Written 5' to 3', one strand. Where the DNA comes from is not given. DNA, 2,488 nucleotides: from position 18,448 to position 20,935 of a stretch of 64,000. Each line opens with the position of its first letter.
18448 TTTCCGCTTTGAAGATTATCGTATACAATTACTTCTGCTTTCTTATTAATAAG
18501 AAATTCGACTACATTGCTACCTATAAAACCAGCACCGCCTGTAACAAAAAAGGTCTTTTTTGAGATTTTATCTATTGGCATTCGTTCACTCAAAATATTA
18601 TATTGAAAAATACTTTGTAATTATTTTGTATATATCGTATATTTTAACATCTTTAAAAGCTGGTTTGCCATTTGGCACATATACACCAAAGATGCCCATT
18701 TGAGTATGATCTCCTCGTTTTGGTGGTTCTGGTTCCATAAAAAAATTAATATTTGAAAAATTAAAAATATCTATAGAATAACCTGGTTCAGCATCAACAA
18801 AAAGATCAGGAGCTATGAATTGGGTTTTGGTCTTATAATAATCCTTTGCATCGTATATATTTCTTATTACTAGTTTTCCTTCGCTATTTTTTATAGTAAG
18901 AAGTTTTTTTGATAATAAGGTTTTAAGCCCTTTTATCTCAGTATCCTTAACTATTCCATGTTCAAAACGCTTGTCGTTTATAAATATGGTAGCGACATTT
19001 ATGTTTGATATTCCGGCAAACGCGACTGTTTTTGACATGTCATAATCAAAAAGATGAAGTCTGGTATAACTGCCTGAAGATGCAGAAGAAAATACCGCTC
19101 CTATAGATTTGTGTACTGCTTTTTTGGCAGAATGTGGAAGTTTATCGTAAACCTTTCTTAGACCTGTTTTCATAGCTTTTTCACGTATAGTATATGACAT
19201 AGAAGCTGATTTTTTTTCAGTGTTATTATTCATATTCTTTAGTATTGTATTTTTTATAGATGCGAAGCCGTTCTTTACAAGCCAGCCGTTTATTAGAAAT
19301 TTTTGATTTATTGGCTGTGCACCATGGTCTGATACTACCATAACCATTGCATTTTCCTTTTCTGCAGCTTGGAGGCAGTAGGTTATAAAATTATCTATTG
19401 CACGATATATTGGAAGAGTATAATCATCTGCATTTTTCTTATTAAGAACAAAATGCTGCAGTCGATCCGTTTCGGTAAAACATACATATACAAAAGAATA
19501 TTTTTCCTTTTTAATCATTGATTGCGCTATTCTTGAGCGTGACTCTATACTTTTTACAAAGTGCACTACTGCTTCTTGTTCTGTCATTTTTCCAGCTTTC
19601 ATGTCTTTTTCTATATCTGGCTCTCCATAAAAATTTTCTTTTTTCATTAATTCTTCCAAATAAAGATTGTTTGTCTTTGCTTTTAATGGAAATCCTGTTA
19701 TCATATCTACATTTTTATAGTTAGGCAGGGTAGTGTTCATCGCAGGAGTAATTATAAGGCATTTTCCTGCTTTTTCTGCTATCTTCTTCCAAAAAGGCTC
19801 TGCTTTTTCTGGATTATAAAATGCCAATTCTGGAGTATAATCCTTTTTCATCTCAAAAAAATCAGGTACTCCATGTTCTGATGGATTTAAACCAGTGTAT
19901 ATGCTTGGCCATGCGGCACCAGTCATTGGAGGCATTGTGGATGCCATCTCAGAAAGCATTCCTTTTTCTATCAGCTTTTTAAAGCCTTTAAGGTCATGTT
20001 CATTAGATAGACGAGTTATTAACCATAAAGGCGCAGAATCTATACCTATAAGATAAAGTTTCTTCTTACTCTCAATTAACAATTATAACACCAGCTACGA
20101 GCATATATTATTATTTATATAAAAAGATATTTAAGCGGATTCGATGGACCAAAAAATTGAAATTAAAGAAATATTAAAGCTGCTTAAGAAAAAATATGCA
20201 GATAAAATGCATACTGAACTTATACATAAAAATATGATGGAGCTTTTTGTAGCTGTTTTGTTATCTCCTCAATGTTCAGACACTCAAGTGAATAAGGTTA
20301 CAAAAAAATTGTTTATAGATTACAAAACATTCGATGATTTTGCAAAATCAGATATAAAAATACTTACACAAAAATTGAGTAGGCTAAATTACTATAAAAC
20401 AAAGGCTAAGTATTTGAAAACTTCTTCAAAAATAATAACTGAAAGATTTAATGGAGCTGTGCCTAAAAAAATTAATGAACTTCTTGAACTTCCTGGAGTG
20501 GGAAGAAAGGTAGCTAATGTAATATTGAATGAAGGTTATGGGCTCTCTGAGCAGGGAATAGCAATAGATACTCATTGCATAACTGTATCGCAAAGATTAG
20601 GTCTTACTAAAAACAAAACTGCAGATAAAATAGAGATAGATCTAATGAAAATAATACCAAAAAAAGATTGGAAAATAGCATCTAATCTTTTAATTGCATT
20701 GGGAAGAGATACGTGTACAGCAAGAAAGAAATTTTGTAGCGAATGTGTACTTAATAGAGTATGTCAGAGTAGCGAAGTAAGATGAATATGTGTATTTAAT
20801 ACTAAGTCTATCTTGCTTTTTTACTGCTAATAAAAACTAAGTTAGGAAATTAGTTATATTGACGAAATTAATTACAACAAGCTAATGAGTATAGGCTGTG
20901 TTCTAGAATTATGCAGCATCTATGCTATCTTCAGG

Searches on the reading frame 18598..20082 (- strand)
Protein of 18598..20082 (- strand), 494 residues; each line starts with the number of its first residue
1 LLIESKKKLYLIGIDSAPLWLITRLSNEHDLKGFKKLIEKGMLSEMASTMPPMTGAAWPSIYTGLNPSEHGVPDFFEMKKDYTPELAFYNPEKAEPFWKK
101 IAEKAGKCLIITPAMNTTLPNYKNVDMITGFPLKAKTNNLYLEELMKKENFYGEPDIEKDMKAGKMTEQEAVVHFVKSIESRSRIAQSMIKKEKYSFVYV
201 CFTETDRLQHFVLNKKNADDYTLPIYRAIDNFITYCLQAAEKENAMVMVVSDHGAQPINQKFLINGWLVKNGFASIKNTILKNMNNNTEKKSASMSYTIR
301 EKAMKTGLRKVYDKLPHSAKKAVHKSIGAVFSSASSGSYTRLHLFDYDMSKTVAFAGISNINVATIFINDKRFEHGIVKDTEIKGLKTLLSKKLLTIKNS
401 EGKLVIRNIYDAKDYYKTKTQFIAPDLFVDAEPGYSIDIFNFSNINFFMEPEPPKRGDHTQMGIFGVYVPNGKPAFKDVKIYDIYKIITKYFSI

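Call 3: search_protein_families(library=pfam, proteins=[window:18598-20082:-], max_evalue=0.01)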
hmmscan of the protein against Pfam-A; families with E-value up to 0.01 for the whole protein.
window:18598-20082:- (494 aa): 2 families
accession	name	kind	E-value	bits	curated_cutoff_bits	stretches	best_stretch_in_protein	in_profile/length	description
PF01663.27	Phosphodiest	-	2.6e-30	106.6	23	1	11-323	3-283/342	Type I phosphodiesterase / nucleotide pyrophosphatase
PF01676.23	Metalloenzyme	-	0.00022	21.3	24.3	1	185-258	137-205/252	Metalloenzyme superfamily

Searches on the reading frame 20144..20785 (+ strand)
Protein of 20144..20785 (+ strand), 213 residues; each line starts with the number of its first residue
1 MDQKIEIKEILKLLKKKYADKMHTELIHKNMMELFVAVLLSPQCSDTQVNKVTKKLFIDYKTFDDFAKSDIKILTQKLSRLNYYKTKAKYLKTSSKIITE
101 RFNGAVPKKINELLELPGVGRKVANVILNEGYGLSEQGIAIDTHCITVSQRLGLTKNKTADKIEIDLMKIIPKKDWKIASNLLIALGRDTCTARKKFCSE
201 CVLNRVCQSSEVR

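Call 42: search_protein_families(library=pfam, proteins=[window:20144-20785:+], max_evalue=0.001)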
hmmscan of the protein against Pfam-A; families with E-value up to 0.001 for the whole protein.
window:20144-20785:+ (213 aa): 3 families
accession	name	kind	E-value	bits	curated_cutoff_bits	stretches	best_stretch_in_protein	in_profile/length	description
PF00730.31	HhH-GPD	-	4.1e-17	62.9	26.2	1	36-173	1-108/108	HhH-GPD superfamily base excision DNA repair protein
PF00633.29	HHH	-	1.1e-07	31.8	24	1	101-128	1-28/30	Helix-hairpin-helix motif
PF14520.12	HHH_5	-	0.00078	20.3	27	0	111-133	2-24/57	Helix-hairpin-helix domain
